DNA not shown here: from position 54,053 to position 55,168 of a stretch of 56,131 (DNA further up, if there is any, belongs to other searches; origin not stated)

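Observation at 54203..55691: Translationally coupled trio next to attP: exported small protein, secreted SNase-like nuclease and an orphan 2-TM protein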

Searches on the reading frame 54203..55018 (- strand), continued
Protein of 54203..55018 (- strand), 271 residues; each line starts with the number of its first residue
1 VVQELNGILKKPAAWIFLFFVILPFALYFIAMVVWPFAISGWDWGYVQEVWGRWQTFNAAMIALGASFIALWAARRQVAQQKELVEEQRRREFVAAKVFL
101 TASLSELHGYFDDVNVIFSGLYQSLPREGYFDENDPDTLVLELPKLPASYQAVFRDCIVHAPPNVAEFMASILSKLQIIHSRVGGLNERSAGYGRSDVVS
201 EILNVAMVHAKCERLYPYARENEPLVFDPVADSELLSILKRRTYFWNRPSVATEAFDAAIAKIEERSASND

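Call 58: search_dna_similar(query=P0159, collection=plasmids, mode=protein, max_rows=30, max_evalue=0.001)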
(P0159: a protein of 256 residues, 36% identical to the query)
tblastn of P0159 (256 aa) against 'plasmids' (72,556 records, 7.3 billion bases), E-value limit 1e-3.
Records with a match: 12; places in all: 12; records where one place covers at least 80% of the query: 12.
Best place of each record, by identity: <60% 12.
By first word of the organism name: Vibrio 12.
By predicted mobility (MOB-suite, as given by PLSDB): non-mobilizable 10; mobilizable 2.
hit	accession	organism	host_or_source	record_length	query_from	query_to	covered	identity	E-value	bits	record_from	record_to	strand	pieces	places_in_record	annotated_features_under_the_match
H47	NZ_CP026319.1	Vibrio campbellii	culture,Bay of Bengal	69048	6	233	89%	40.4%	9e-37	144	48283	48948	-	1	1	hypothetical protein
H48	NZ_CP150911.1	Vibrio parahaemolyticus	Penaeus vannamei,cell culture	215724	10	232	87%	32.2%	2e-20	97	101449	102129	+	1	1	hypothetical protein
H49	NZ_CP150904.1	Vibrio parahaemolyticus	-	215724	10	232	87%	32.2%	2e-20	97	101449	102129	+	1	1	hypothetical protein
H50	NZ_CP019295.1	Vibrio campbellii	cage-cultured red drum,skin ulcer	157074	10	232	87%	31.8%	5e-20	96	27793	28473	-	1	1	hypothetical protein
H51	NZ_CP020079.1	Vibrio campbellii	Penaeus vannamei,bacteria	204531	10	232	87%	31.8%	5e-20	96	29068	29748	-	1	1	hypothetical protein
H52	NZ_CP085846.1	Vibrio diabolicus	Mactra veneriformis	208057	10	232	87%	31.8%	5e-20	96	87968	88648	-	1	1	hypothetical protein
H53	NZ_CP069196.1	Vibrio diabolicus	Litopenaeus vannamei purchased at the ...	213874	10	232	87%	31.8%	5e-20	96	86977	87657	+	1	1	hypothetical protein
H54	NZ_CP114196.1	Vibrio parahaemolyticus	Penaeus vannamei,cell culture,Shrimp ...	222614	10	232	87%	31.8%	5e-20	96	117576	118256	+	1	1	hypothetical protein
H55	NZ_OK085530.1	Vibrio alginolyticus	-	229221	10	232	87%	31.8%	5e-20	96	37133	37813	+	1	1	hypothetical protein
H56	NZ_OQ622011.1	Vibrio parahaemolyticus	-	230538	10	232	87%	31.8%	5e-20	96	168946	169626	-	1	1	hypothetical protein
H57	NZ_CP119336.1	Vibrio alginolyticus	Takifugu ocellatus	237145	10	232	87%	31.8%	5e-20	96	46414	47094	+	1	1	hypothetical protein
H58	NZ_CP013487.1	Vibrio alginolyticus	seawater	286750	10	232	87%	31.6%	5e-21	99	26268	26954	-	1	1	hypothetical protein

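Call 59: search_dna_similar(query=P0159, collection=phages, mode=protein, max_rows=30, max_evalue=0.001)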
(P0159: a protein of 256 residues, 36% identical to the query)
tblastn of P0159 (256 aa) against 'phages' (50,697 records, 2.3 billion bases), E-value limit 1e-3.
Records with a match: 2; places in all: 2; records where one place covers at least 80% of the query: 2.
Best place of each record, by identity: <60% 2.
By first word of the organism name: Vibrio 2.
By host as written in the record: Vibrio alginolyticus 2.
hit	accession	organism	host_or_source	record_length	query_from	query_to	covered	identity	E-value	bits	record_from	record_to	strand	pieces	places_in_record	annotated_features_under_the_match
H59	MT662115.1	Vibrio phage ValB1MD-2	Vibrio alginolyticus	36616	10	251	95%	40.7%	1e-41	157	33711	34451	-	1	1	hypothetical protein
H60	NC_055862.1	Vibrio phage ValB1MD-2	Vibrio alginolyticus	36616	10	251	95%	40.7%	1e-41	157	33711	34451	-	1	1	hypothetical protein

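Call 60: get_annotated_region(hit=H60, flank=5000)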
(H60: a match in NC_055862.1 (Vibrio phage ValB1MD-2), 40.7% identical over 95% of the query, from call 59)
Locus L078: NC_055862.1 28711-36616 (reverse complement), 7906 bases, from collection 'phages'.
description: Vibrio phage ValB1MD-2, complete genome.
organism: Vibrio phage ValB1MD-2 (NCBI taxid 2759177)
taxonomy: Viruses; Duplodnaviria; Heunggongvirae; Uroviricota; Caudoviricetes; Peduoviridae; Valbvirus; Valbvirus ValB1MD2
host: Vibrio alginolyticus; source: aquaculture water; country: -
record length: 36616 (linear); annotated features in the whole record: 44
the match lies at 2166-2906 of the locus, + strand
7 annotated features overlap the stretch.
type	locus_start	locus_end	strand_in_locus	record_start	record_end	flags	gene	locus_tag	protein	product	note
CDS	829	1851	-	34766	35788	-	-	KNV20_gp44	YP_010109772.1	integrase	-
CDS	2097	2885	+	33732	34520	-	-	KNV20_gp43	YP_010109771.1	hypothetical protein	-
CDS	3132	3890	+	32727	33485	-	-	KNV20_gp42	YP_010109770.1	hypothetical protein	-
CDS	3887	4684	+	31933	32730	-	-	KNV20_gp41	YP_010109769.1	hypothetical protein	-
CDS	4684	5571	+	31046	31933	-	-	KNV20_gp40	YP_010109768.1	DNA adenine methylase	-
CDS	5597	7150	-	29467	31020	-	-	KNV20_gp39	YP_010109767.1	AAA family ATPase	-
CDS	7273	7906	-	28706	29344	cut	-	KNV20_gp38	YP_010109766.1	transcriptional repressor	chromosome partitioning protein ParA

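Call 61: get_annotated_region(hit=H47, flank=5000)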
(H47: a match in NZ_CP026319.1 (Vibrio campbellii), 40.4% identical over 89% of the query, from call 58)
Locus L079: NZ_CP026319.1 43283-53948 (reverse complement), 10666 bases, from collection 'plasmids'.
description: Vibrio campbellii strain BoB-90 plasmid unnamed 3, complete sequence
organism: Vibrio campbellii (NCBI taxid 680)
taxonomy: Bacteria; Pseudomonadota; Gammaproteobacteria; Vibrionales; Vibrionaceae; Vibrio; Vibrio campbellii
host: -; source: culture,Bay of Bengal; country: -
typing (MOB-suite, as given by PLSDB): mobilizable; relaxase MOBC
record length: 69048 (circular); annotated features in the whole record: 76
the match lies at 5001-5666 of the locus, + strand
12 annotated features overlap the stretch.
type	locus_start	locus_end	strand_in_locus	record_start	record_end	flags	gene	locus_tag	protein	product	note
CDS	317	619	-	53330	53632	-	-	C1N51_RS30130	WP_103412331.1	hypothetical protein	-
CDS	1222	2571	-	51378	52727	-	ltrA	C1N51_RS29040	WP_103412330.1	group II intron reverse transcriptase/maturase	GO:0000373 - Group II intron splicing [Evidence IEA]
CDS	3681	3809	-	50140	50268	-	-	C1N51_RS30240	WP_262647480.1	hypothetical protein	-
CDS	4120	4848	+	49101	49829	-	-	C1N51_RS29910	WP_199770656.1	hypothetical protein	-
CDS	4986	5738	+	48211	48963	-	-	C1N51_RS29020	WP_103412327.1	hypothetical protein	-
CDS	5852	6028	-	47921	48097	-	-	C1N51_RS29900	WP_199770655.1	hypothetical protein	-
CDS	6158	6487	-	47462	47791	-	-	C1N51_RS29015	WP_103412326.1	hypothetical protein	-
CDS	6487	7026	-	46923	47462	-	-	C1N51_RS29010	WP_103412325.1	ParA family protein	-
CDS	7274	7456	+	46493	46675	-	-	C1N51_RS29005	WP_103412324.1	hypothetical protein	-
CDS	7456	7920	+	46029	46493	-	-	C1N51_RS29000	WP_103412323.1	type II toxin-antitoxin system death-on-curing family toxin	-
CDS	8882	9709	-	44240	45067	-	-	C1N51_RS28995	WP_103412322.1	hypothetical protein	-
CDS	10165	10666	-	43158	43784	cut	-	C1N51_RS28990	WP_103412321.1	S24 family peptidase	-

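Call 62: get_annotated_region(hit=H48, flank=5000)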
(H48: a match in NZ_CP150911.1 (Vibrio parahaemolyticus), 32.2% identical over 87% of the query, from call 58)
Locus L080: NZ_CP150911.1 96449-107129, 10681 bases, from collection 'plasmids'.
description: Vibrio parahaemolyticus strain vp-HL-202008 plasmid pHLA-202008, complete sequence
organism: Vibrio parahaemolyticus (NCBI taxid 670)
taxonomy: Bacteria; Pseudomonadota; Gammaproteobacteria; Vibrionales; Vibrionaceae; Vibrio; Vibrio parahaemolyticus
host: -; source: Penaeus vannamei,cell culture; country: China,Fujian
typing (MOB-suite, as given by PLSDB): non-mobilizable; replicon rep_cluster_858
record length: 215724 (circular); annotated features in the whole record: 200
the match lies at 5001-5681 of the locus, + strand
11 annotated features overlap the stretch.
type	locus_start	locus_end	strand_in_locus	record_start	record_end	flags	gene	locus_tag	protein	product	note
CDS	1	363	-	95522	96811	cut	-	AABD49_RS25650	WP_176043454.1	nucleotidyltransferase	-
CDS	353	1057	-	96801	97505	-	-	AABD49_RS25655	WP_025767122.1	S24 family peptidase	-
CDS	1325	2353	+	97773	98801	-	-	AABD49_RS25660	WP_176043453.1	DUF4238 domain-containing protein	-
CDS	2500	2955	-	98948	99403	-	-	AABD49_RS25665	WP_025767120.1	hypothetical protein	-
CDS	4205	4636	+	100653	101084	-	-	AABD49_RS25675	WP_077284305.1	hypothetical protein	-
CDS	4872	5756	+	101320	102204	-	-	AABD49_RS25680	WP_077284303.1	hypothetical protein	-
CDS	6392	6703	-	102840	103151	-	-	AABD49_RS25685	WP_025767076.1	hypothetical protein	-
CDS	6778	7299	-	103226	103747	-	-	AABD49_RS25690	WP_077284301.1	hypothetical protein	-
CDS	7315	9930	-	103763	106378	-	-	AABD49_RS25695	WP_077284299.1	DNA topoisomerase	GO:0006265 - DNA topological change [Evidence IEA]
CDS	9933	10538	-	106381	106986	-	-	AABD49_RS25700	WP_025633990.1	transglycosylase SLT domain-containing protein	-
CDS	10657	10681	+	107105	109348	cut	-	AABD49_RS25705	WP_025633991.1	ATP-dependent helicase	-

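Call 64: find_related_loci(query=A1, collection=metagenome_contigs, flank=4000)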
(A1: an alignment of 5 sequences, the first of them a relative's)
Query A1 (271 aa) in metagenome_contigs; peptide patterns used: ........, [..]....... (x = any residue, [..] = any of these).
56 stretches matched a pattern; 19 encode a relative of the query (tblastn E <= 1e-3); 19 distinct loci.
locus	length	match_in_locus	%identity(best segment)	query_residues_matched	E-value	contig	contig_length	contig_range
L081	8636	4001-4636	37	7-225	1e-37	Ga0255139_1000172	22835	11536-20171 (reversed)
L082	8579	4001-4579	36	25-225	1e-34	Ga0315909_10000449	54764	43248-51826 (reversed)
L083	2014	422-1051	36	7-223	9e-35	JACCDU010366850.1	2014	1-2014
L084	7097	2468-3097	36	7-223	2e-34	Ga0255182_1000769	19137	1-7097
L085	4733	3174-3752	36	25-225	2e-34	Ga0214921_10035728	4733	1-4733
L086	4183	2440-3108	33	7-228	1e-33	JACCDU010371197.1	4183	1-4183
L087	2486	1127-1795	33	7-228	1e-33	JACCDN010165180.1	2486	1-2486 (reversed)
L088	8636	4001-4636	35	7-225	2e-33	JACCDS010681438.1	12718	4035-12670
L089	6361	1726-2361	33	7-221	5e-33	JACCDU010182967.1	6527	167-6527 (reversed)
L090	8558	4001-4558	38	27-220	1e-31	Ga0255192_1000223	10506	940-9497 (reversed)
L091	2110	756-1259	40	7-183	1e-31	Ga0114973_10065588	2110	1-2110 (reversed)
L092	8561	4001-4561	37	27-220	3e-31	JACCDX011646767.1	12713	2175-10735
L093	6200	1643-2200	38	27-220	2e-31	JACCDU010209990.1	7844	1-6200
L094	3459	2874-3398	35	9-195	9e-31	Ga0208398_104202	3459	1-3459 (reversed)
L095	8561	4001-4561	37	27-220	3e-30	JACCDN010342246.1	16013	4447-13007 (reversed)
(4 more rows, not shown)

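Call 72: search_protein_families(library=pfam, proteins=[L087:71-1096:+, L089:461-1717:+, L073:4783-5853:+, L074:4638-5714:+, L079:4120-4848:+, L009:5216-5860:+, L072:6734-7186:+, L078:3132-3890:+, L080:4205-4636:+, L086:1448-2431:+], max_evalue=0.01)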
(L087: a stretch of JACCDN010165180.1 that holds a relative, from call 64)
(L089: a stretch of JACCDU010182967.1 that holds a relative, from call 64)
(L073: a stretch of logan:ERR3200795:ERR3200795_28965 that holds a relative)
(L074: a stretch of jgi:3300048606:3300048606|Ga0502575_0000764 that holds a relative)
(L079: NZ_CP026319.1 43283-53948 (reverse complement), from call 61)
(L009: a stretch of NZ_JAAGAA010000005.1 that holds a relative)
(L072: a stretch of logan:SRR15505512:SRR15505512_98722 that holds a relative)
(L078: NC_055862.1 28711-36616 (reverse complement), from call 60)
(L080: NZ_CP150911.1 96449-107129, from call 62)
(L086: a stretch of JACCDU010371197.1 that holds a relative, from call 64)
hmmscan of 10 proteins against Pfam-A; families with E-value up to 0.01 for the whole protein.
L087:71-1096:+ (341 aa): 1 family
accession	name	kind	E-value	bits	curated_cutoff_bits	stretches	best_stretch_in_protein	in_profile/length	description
PF04607.23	RelA_SpoT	-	3.7e-16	59.9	27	1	70-177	2-99/113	Region found in RelA / SpoT proteins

L089:461-1717:+ (418 aa): 4 families
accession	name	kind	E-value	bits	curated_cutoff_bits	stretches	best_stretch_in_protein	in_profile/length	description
PF06419.17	COG6_N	-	0.00019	22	27.4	0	122-186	29-90/114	Conserved oligomeric complex COG6, N-terminal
PF11657.13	Activator-TraM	-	0.0019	18.6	24.4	1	182-267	30-113/142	Transcriptional activator TraM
PF10473.14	CENP-F_leu_zip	-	0.0044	17.5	34.5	0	151-229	53-128/140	Leucine-rich repeats of kinetochore protein Cenp-F/LEK1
PF18595.6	Nuf2_DHR10-like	-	0.0099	16.4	28.4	1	132-231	8-107/117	Nuf2, DHR10-like domain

L073:4783-5853:+ (356 aa): 0 families

L074:4638-5714:+ (358 aa): 0 families

L079:4120-4848:+ (242 aa): 0 families

L009:5216-5860:+ (214 aa): 0 families

L072:6734-7186:+ (150 aa): 0 families

L078:3132-3890:+ (252 aa): 1 family
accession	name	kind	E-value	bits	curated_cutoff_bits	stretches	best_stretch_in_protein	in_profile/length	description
PF02195.25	ParB_N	-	0.0058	17.1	26.3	0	56-115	24-80/95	ParB N-terminal domain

L080:4205-4636:+ (143 aa): 0 families

L086:1448-2431:+ (327 aa): 0 families

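Call 73: search_protein_families(library=phrogs, proteins=[L078:2097-2885:+, P0130, P0159, L018:4078-4845:+, P0160, P0175, P0157, P0004], max_evalue=0.01)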
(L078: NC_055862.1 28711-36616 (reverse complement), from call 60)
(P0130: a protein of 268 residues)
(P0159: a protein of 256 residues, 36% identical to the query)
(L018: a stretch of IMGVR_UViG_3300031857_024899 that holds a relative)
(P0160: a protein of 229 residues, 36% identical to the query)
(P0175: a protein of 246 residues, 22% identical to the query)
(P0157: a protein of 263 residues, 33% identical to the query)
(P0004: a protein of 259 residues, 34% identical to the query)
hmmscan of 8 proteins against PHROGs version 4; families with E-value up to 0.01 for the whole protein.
L078:2097-2885:+ (262 aa): 0 families

P0130 (268 aa): 0 families

P0159 (256 aa): 0 families

L018:4078-4845:+ (255 aa): 0 families

P0160 (229 aa): 0 families

P0175 (246 aa): 0 families

P0157 (263 aa): 0 families

P0004 (259 aa): 0 families

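Call 74: search_solved_structures(query=L002:9051-10004:+, max_evalue=1)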
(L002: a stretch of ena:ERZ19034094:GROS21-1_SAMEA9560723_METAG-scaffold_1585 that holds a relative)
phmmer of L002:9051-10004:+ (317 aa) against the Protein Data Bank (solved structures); distinct sequences matched with E-value up to 1: 1.
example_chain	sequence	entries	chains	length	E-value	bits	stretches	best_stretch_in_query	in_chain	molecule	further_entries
4uad_A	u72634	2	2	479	0.38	13.6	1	15-76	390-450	Importin subunit alpha-7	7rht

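Call 78: fold_search(model_id=the predicted structure, library=viral)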
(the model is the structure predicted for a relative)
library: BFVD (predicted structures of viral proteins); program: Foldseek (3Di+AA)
matches with E <= 10: 166; with E <= 0.001: 0
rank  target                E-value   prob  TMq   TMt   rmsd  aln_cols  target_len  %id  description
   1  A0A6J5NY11            1.8e-01  0.63  0.26  0.18  15.4       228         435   12  Uncharacterized protein [uncultured Caudovirales phage]
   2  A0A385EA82            2.4e-01  0.16  0.14  0.12  35.9       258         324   14  Uncharacterized protein [Caulobacter phage CcrPW]
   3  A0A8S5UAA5            2.7e-01  0.44  0.23  0.14  35.3       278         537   13  L SHAPED TAIL FIBER PROTEIN [Myoviridae sp. ctNrE4]
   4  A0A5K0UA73            3.7e-01  0.28  0.21  0.25  12.5       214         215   11  TLC domain-containing protein [Yasminevirus sp. GU-2018]
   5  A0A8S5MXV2            3.9e-01  0.60  0.32  0.32  15.7       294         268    8  Uncharacterized protein [Siphoviridae sp. ctYyB9]
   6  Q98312                4.5e-01  0.89  0.33  0.23  11.2       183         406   15  MC146R [Molluscum contagiosum virus subtype 1]
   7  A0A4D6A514            5.1e-01  0.60  0.24  0.36  11.1       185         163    8  (no name in the UniProt tables at hand)
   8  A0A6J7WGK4            7.5e-01  0.38  0.28  0.28  13.0       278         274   10  Uncharacterized protein [uncultured Caudovirales phage]
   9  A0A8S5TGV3            8.2e-01  0.14  0.18  0.07  28.8       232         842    9  Uncharacterized protein [Myoviridae sp. ctIty1]
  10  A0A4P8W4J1            8.6e-01  0.28  0.21  0.23  18.2       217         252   12  (no name in the UniProt tables at hand)
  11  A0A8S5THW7            9.9e-01  0.35  0.26  0.34  11.1       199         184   10  Uncharacterized protein [Siphoviridae sp. ct6Ob18]
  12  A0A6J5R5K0            1.1e+00  0.11  0.17  0.10  24.4       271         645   10  LT_GEWL domain containing protein [uncultured Caudovirales phage]
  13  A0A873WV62            1.2e+00  0.08  0.16  0.18  17.6       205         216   12  Uncharacterized protein [Klebsiella phage Miami]
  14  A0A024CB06            1.4e+00  0.06  0.13  0.12  27.1       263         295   14  Putative membrane protein (Fragment) [Jingmen tick virus]
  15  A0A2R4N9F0            1.6e+00  0.35  0.29  0.26  35.1       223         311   13  (no name in the UniProt tables at hand)
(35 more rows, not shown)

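Call 82: find_encoding_contigs(protein=P0001, flank=3000, max_places=4)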
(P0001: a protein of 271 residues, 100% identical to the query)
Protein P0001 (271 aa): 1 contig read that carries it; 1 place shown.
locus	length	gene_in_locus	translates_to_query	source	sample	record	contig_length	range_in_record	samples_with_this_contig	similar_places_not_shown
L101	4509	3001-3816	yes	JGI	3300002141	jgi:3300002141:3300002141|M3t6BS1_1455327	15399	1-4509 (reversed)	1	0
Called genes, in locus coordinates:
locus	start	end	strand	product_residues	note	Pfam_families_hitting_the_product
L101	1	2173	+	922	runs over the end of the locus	PF20464:MmeI_N, PF20465:MmeI_hel, PF20473:MmeI_Mtase, PF20466:MmeI_TRD, PF20467:MmeI_C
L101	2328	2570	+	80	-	-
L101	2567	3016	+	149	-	PF00565:SNase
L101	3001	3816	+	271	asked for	-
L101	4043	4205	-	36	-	-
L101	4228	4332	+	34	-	-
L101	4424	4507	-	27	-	?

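Call 83: find_encoding_contigs(protein=P0175, flank=5000, max_places=3)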
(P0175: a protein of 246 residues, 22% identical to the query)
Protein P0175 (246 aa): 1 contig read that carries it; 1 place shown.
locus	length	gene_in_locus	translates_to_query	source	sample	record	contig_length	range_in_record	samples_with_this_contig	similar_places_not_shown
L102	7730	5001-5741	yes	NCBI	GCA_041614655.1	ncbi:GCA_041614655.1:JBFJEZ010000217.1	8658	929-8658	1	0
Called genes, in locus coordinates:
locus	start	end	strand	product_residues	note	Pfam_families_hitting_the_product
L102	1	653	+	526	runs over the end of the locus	?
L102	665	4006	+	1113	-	PF04851:ResIII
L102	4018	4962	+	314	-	-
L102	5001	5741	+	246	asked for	-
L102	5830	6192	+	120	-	-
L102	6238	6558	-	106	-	-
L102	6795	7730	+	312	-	?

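Call 92: search_protein_families(library=pfam, proteins=[P0014, P0028, P0122, P0124, P0147, P0091, P0022, P0062, P0125, P0128], max_evalue=0.01)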
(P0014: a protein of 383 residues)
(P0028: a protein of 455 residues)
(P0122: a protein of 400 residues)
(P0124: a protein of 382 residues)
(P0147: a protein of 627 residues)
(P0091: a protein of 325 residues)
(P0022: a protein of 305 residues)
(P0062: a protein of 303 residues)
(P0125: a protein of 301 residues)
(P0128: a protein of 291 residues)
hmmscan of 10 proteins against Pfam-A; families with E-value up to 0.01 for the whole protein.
P0014 (383 aa): 0 families

P0028 (455 aa): 0 families

P0122 (400 aa): 0 families

P0124 (382 aa): 0 families

P0147 (627 aa): 1 family
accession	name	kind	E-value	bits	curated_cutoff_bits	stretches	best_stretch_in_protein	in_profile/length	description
PF16872.10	putAbiC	-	3.8e-12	47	22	1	494-590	2-77/80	Putative phage abortive infection protein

P0091 (325 aa): 0 families

P0022 (305 aa): 0 families

P0062 (303 aa): 0 families

P0125 (301 aa): 0 families

P0128 (291 aa): 0 families
